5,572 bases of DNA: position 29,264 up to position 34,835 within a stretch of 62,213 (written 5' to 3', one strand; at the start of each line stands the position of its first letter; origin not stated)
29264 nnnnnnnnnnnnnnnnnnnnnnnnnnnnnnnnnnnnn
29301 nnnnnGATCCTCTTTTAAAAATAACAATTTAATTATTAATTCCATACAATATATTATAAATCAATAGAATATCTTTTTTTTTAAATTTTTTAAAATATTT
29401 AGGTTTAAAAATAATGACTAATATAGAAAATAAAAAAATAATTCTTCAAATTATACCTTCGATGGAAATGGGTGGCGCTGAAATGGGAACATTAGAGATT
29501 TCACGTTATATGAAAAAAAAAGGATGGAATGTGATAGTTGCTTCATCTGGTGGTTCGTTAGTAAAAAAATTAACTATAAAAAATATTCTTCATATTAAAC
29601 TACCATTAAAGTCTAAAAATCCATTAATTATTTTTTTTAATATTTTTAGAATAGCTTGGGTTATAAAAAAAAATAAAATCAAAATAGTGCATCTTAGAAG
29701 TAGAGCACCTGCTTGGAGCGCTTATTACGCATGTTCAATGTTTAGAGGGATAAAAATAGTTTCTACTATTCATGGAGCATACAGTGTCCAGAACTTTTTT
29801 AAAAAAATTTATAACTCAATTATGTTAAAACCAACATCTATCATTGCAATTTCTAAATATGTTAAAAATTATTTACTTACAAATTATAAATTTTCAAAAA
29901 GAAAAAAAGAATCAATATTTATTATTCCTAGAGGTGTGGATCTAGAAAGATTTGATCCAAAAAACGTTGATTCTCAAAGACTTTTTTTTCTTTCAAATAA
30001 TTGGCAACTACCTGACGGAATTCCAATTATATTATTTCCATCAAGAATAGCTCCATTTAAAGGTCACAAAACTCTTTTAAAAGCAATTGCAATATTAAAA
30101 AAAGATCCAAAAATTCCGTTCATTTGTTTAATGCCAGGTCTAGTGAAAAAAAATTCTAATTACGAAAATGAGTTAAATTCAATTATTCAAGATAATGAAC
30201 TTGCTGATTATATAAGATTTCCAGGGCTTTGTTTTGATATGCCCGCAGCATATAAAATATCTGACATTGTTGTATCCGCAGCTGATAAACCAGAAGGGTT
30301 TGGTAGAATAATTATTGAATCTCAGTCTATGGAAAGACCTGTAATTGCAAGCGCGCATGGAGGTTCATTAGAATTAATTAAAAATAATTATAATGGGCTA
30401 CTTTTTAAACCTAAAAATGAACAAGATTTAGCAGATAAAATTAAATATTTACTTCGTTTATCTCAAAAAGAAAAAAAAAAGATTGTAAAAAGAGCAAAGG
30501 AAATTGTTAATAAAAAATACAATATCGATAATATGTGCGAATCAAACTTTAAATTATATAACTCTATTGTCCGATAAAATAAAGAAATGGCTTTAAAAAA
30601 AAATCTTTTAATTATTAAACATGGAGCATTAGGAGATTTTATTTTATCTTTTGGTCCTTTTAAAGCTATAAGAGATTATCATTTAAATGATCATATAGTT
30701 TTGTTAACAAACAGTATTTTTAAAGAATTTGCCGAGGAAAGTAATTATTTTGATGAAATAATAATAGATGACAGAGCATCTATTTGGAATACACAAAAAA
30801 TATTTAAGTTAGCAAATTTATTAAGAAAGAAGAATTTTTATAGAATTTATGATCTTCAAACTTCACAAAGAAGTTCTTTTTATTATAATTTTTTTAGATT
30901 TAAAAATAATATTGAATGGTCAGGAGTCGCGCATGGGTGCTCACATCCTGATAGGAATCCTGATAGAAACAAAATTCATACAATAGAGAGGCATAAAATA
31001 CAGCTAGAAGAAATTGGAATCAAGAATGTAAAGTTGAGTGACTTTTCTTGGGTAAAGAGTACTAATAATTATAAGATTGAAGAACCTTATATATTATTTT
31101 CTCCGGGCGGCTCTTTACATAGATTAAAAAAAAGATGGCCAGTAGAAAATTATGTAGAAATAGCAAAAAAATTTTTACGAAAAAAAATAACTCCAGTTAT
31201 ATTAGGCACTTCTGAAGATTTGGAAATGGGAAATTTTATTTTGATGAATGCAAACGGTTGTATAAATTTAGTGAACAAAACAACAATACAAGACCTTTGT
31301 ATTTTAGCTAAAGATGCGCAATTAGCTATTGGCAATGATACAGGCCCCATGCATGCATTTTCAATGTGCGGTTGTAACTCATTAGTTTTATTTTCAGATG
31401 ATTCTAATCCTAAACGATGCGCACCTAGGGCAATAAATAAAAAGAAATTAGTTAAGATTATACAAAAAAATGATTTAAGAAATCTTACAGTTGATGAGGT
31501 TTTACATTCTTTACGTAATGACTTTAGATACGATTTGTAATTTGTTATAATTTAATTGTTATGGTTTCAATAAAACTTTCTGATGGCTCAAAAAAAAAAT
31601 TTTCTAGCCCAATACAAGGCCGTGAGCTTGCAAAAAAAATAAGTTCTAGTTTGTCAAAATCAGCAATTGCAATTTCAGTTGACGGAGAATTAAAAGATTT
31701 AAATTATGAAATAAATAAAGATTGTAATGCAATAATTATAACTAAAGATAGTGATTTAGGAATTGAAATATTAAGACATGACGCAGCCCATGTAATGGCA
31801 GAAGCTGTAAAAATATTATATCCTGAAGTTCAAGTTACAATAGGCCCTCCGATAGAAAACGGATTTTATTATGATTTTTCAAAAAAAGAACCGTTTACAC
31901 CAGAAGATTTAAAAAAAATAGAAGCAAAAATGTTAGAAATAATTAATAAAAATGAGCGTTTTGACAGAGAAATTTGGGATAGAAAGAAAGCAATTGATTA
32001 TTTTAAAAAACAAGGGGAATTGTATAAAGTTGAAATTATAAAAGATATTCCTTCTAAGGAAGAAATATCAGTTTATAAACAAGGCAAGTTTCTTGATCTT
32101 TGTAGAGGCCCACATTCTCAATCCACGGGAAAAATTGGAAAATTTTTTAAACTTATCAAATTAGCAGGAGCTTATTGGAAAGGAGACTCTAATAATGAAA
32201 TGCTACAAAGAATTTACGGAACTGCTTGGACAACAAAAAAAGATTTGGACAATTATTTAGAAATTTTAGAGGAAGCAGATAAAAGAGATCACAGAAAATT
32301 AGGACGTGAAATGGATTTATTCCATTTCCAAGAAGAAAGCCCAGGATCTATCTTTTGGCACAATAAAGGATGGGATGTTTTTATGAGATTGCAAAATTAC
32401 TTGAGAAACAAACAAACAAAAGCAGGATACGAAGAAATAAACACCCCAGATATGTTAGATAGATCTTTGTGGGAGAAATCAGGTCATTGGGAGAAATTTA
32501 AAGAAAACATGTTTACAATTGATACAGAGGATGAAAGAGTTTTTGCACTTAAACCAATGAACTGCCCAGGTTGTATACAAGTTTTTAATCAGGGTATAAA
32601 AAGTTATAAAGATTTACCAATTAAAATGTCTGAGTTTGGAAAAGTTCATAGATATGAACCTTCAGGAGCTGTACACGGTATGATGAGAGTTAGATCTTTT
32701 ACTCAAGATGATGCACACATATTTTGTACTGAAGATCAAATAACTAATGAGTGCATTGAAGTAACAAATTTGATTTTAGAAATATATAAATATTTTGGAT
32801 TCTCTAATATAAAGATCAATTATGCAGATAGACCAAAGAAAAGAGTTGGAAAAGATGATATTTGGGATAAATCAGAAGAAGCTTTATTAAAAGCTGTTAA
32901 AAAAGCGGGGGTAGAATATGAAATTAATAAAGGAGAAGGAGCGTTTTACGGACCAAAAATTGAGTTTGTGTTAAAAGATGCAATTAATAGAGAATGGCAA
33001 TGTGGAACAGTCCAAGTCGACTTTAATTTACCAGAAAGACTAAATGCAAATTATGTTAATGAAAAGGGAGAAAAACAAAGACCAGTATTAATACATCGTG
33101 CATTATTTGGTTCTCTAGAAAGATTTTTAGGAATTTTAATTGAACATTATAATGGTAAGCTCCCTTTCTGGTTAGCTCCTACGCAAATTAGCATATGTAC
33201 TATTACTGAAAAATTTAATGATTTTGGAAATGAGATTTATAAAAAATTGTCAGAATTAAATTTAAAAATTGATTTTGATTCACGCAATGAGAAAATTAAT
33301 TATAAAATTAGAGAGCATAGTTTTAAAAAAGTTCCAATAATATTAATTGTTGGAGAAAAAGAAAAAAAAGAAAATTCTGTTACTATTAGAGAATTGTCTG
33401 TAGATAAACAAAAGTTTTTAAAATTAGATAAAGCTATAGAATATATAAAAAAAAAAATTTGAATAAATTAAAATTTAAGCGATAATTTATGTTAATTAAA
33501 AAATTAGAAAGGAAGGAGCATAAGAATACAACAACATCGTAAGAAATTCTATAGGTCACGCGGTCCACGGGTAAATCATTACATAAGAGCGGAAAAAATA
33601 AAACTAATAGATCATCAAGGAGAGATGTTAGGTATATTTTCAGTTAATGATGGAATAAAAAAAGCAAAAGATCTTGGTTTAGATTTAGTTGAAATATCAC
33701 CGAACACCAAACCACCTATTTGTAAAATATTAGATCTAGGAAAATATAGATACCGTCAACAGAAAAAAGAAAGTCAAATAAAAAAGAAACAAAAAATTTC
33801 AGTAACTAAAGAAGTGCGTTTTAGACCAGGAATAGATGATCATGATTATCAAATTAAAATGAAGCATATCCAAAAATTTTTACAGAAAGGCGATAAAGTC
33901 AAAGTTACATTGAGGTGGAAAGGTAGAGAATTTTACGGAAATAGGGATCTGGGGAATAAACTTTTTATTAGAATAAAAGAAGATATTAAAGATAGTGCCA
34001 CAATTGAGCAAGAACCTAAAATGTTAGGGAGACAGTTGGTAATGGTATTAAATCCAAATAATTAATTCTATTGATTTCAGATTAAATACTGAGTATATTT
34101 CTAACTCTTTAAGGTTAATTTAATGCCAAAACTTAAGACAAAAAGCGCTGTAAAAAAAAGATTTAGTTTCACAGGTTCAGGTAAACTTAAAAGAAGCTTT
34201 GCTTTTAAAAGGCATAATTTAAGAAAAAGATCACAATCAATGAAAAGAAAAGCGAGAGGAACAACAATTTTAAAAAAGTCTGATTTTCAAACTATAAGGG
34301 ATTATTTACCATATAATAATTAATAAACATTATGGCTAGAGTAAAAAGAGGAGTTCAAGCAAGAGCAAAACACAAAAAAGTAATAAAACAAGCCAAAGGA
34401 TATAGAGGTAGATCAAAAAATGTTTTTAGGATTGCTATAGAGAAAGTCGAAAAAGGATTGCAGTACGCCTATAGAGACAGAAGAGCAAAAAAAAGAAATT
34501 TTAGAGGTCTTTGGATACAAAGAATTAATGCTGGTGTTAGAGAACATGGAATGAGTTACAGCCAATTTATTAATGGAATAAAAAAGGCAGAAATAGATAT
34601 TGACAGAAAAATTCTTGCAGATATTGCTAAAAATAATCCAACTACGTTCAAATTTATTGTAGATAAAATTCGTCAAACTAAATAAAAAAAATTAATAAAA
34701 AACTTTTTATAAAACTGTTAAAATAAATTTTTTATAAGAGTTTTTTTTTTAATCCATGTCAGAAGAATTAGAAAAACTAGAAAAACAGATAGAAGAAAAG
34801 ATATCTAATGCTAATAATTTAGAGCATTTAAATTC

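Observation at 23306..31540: Eight-gene envelope glycan/phosphoglycan locus whose enzyme combination matches no pathway I can name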

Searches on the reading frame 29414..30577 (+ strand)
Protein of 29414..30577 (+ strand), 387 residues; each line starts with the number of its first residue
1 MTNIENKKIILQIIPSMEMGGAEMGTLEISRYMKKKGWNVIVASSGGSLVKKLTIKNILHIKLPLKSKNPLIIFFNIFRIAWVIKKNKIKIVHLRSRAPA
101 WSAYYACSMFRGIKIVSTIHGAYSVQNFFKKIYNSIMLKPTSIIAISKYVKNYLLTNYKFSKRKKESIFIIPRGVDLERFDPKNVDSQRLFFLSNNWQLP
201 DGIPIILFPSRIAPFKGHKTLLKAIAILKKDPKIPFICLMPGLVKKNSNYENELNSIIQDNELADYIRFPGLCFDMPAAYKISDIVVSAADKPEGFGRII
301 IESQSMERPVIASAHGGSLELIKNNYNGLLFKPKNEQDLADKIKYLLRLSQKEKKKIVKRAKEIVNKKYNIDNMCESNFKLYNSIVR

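Call 7: search_protein_families(library=pfam, proteins=[window:29414-30577:+], max_evalue=0.01)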
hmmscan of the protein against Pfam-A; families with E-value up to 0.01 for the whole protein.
window:29414-30577:+ (387 aa): 4 families
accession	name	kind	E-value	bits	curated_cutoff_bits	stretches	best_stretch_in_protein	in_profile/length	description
PF00534.26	Glycos_transf_1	-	1.5e-31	109.7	26.4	1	196-363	8-171/172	Glycosyl transferases group 1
PF13439.12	Glyco_transf_4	-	2.5e-26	93.2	28.5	1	19-179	1-170/170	Glycosyltransferase Family 4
PF13692.12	Glyco_trans_1_4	-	7.7e-22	78.5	27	1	204-348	2-141/142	Glycosyl transferases group 1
PF13477.12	Glyco_trans_4_2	-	2.2e-09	38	23.4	1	26-127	13-116/139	Glycosyl transferase 4-like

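Call 8: search_protein_families(library=ncbifam, proteins=[window:29414-30577:+], max_evalue=0.01)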
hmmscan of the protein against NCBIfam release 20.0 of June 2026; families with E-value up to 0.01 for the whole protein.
window:29414-30577:+ (387 aa): 31 families (the best 25 are shown)
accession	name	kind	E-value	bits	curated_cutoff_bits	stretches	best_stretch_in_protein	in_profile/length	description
TIGR03088.1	stp2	hypoth_equivalog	3.4e-28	98.8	409.05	1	8-384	2-372/374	TIGR03088 family PEP-CTERM/XrtA system glycosyltransferase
NF041876.1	EPS_EpsE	equivalog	1.1e-21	77.6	400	1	73-372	98-383/389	exopolysaccharide biosynthesis GT4 family glycosyltransferase EpsE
TIGR03999.1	thiol_BshA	equivalog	2.2e-21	76.2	273.7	1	20-386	12-374/375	N-acetyl-alpha-D-glucosaminyl L-malate synthase BshA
NF038295.1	EPS_HpsP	equivalog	8.5e-18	64.5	550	1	129-386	139-388/388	hormogonium polysaccharide biosynthesis glycosyltransferase HpsP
TIGR03449.1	mycothiol_MshA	equivalog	9.7e-18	64.2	462.5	1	163-384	185-402/406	D-inositol-3-phosphate glycosyltransferase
NF038229.1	Glyco4_Geo_Pelo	equivalog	2.2e-16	59.8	400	1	134-386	104-337/338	GPMC system family 4 glycosyltransferase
NF012028.0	PRK15484.1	subfamily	3.8e-16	59.1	618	1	140-376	140-369/380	lipopolysaccharide N-acetylglucosaminyltransferase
NF047684.1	TeichurnBiosyTuaC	equivalog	8.2e-16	57.9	550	1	130-386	155-390/391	teichuronic acid biosynthesis protein TuaC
TIGR04157.1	glyco_rSAM_CFB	subfamily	2.1e-14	53.4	400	1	133-382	163-406/406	TIGR04157 family glycosyltransferase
NF053787.1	GlcN_PG_synth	equivalog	2.3e-14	53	480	1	164-386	162-360/361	N-acetylglucosaminyl phosphatidylglycerol synthase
NF046085.1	XrtY_assoc_Gly1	equivalog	3.3e-14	52.5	400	1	125-386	146-385/387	XrtY-associated glycosyltransferase XYAG1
TIGR04063.1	stp3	hypoth_equivalog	5.4e-14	51.9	442.05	1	164-385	178-395/397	TIGR04063 family PEP-CTERM/XrtA system glycosyltransferase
TIGR02149.1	glgA_Coryne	subfamily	1.1e-13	51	302.4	1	137-386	142-391/391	glycogen synthase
NF047880.1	glyco_SdgA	exception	1.4e-13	50.2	800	1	111-356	237-463/488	serine-aspartate repeat adhesin O-glycosyltransferase SdgA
NF050063.1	ProtGlycPglJ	equivalog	1.5e-12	47.4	500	1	120-366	124-352/363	N-acetylgalactosamine-N,N'-diacetylbacillosaminyl-diphospho-undecaprenol 4-alpha-N-acetylgalactosaminyltransferase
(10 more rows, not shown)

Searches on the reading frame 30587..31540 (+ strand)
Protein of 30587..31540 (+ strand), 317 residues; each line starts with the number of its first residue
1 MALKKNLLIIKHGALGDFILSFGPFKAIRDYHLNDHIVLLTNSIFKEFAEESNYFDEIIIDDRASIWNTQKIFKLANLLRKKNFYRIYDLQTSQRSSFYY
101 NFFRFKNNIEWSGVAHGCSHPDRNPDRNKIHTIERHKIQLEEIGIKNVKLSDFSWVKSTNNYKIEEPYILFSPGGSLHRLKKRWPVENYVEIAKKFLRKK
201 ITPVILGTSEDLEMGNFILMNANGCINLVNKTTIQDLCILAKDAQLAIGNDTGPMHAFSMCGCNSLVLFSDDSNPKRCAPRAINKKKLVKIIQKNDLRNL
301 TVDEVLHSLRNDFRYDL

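Call 7: search_protein_families(library=pfam, proteins=[window:30587-31540:+], max_evalue=0.01)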
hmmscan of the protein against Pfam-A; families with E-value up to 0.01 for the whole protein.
window:30587-31540:+ (317 aa): 1 family
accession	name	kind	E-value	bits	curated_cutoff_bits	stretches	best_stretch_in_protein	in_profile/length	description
PF01075.23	Glyco_transf_9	-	6.2e-17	62.2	22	1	73-290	2-229/247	Glycosyltransferase family 9 (heptosyltransferase)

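Call 8: search_protein_families(library=ncbifam, proteins=[window:30587-31540:+], max_evalue=0.01)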
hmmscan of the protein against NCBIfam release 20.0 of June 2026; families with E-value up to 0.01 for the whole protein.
window:30587-31540:+ (317 aa): 5 families
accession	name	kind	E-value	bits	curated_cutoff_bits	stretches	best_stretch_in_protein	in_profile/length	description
TIGR02195.1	heptsyl_trn_II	equivalog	9.2e-17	61.2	134.6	1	7-290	2-301/339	lipopolysaccharide heptosyltransferase II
TIGR02193.1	heptsyl_trn_I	equivalog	5.1e-13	48.9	185.3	1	7-310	2-317/320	lipopolysaccharide heptosyltransferase I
NF008162.0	PRK10916.1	equivalog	3.4e-12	46.2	569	1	151-293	165-309/348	ADP-heptose--LPS heptosyltransferase RfaF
TIGR02201.1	heptsyl_trn_III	equivalog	0.0012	17.9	170.2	1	164-271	179-288/344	putative lipopolysaccharide heptosyltransferase III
NF007742.0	PRK10422.1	equivalog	0.0072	15.2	467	0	165-269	182-288/352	lipopolysaccharide core heptosyltransferase RfaQ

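Call 48: find_related_loci(query=window:30587-31540:+, collection=metagenome_contigs, flank=10000)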
Query window:30587-31540:+ (317 aa) in metagenome_contigs; peptide patterns used: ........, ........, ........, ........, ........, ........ (x = any residue, [..] = any of these).
240 stretches matched a pattern; 9 encode a relative of the query (tblastn E <= 1e-3); 9 distinct loci.
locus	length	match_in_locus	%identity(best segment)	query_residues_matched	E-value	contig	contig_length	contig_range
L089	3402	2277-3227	99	1-317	0e+0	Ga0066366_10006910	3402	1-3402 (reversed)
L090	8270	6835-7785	99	1-317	0e+0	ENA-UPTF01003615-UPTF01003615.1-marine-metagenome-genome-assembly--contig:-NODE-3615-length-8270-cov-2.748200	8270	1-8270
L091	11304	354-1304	92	1-317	0e+0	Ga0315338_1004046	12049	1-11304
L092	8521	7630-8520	88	1-297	0e+0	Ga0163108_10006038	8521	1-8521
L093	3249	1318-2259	79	4-317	0e+0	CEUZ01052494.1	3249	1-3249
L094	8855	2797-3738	79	4-317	1e-167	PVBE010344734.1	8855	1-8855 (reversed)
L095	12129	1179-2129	73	1-317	1e-163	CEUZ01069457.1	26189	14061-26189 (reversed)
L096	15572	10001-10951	75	1-317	3e-158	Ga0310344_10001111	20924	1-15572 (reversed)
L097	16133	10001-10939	71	4-317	2e-152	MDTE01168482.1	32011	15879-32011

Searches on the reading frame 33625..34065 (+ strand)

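Call 83: search_protein_families(library=pfam, proteins=[window:33625-34065:+], max_evalue=0.00001)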
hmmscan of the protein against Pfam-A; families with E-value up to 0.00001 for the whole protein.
window:33625-34065:+ (146 aa): 2 families
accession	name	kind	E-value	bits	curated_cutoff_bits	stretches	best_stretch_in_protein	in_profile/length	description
PF00707.27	IF3_C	-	1.1e-31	109.1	34.8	1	61-145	3-86/86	Translation initiation factor IF-3, C-terminal domain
PF05198.21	IF3_N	-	5.7e-19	68.5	26.9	1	1-50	19-68/70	Translation initiation factor IF-3, N-terminal domain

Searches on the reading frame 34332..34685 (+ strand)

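Call 83: search_protein_families(library=pfam, proteins=[window:34332-34685:+], max_evalue=0.00001)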
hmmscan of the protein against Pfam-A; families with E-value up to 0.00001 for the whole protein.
window:34332-34685:+ (117 aa): 1 family
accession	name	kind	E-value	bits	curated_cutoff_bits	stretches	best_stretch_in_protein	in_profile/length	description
PF00453.23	Ribosomal_L20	-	1.5e-46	157.4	30.8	1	3-107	1-105/107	Ribosomal protein L20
